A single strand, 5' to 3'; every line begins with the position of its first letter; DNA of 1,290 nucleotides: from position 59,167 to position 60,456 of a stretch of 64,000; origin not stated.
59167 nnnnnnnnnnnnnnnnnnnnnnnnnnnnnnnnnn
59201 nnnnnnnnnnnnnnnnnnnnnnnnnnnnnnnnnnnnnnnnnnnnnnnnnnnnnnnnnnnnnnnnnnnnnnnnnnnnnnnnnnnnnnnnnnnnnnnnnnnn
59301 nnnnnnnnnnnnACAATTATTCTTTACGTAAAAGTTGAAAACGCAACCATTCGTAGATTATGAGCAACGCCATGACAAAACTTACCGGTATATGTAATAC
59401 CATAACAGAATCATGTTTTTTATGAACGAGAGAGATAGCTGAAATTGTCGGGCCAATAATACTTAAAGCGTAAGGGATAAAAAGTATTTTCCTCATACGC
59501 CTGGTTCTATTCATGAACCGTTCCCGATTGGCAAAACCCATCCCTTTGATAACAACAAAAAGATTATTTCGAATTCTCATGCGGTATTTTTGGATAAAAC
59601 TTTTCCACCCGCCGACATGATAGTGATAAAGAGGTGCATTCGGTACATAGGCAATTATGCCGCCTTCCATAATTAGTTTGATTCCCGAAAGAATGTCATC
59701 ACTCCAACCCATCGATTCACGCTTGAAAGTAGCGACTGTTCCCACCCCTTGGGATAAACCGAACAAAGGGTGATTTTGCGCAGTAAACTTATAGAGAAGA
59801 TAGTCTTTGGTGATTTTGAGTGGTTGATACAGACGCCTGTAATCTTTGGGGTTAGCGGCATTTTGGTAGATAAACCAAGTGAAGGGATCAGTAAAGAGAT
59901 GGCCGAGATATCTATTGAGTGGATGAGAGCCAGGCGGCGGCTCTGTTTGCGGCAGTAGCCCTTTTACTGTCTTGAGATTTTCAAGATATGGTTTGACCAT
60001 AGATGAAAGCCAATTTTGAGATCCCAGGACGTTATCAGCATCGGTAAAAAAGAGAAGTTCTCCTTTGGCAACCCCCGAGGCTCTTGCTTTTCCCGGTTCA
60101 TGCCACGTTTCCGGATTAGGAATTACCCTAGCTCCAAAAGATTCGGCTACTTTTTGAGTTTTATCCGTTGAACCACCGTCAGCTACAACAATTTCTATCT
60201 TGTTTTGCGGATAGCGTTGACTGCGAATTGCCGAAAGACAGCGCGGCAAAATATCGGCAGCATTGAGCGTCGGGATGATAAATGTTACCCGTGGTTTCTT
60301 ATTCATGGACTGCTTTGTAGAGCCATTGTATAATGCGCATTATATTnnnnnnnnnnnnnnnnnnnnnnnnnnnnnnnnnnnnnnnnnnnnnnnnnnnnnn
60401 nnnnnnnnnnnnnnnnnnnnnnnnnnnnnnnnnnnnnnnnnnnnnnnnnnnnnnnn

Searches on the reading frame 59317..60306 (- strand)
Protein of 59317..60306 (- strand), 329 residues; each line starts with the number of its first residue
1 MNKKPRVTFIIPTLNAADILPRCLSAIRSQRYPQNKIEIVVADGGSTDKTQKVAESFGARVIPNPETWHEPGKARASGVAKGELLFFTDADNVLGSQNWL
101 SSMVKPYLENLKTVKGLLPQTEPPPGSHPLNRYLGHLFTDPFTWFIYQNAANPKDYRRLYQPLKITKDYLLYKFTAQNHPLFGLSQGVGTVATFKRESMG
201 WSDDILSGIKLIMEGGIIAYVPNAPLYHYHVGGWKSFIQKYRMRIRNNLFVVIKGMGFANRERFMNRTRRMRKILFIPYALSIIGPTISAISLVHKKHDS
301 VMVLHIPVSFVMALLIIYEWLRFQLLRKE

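Call 14: search_protein_families(library=pfam, proteins=[window:59317-60306:-], max_evalue=0.001)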
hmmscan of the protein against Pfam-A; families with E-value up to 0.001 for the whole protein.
window:59317-60306:- (329 aa): 3 families
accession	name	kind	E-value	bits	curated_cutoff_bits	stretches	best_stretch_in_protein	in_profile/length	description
PF00535.33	Glycos_transf_2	-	8.5e-20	71.8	23.3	1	9-114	2-111/168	Glycosyl transferase family 2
PF13641.12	Glyco_tranf_2_3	-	2.3e-07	31.5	27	1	5-96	1-100/230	Glycosyltransferase like family 2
PF10111.15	Glyco_tranf_2_2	-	0.00058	19.9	27.3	1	29-105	21-104/276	Glycosyltransferase like family 2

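Call 50: search_protein_families(library=ncbifam, proteins=[window:59317-60306:-], max_evalue=0.01)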
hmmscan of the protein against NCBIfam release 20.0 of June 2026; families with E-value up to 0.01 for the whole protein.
window:59317-60306:- (329 aa): 21 families
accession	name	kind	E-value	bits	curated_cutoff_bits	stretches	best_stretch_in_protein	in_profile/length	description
TIGR03965.1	mycofact_glyco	equivalog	7.3e-14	51.5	280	1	3-107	72-179/467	mycofactocin biosynthesis glycosyltransferase MftF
NF041875.1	EPS_EpsD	equivalog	7.7e-13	48.5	370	1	9-240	3-219/325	exopolysaccharide biosynthesis glycosyltransferase EpsD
NF010496.0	PRK13915.1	equivalog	2.3e-12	46.6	262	1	4-117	30-154/307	glucosyl-3-phosphoglycerate synthase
TIGR04283.1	glyco_like_mftF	equivalog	5.1e-12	45.8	182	1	8-103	2-93/221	TIGR04283 family arsenosugar biosynthesis glycosyltransferase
TIGR03111.1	glyc2_xrt_Gpos1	hypoth_equivalog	9.4e-10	37.8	363.95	1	2-95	46-145/439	TIGR03111 family XrtG-associated glycosyltransferase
NF007482.0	PRK10073.1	equivalog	2e-08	33.7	423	1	1-95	2-99/334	glycosyltransferase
NF038302.1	EPS_HpsE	equivalog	7.4e-08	31.7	300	1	7-104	3-108/307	hormogonium polysaccharide biosynthesis glycosyltransferase HpsE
TIGR03469.1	HpnB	hypoth_equivalog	2.2e-07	30.2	379.25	1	4-59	43-97/386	hopene-associated glycosyltransferase HpnB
TIGR04182.1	glyco_TIGR04182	equivalog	3.6e-07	29.9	325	1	7-93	2-84/293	S-layer glycoprotein N-glycosyltransferase AglJ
TIGR03937.1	PgaC_IcaA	equivalog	1.4e-06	27.6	422.3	1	2-110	42-153/407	poly-beta-1,6-N-acetyl-D-glucosamine synthase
NF047683.1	TeichurnBiosyTuaG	equivalog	6.8e-05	22.6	400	1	2-56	3-55/252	teichuronic acid biosynthesis protein TuaG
NF045692.1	OglycostaseCruG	equivalog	0.00036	19.6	600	1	6-55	42-89/386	2'-O-glycosyltransferase CruG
NF050050.1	ProtGlycPglI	equivalog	0.0004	19.9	500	1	5-96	2-98/306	GalNAc(5)-diNAcBac-PP-undecaprenol beta-1,3-glucosyltransferase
TIGR04242.1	nodulat_NodC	equivalog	0.00042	19.4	550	1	2-51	45-94/395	chitooligosaccharide synthase NodC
NF038299.1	EPS_HpsN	equivalog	0.0013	17.8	425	1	6-110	2-109/317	hormogonium polysaccharide biosynthesis glycosyltransferase HpsN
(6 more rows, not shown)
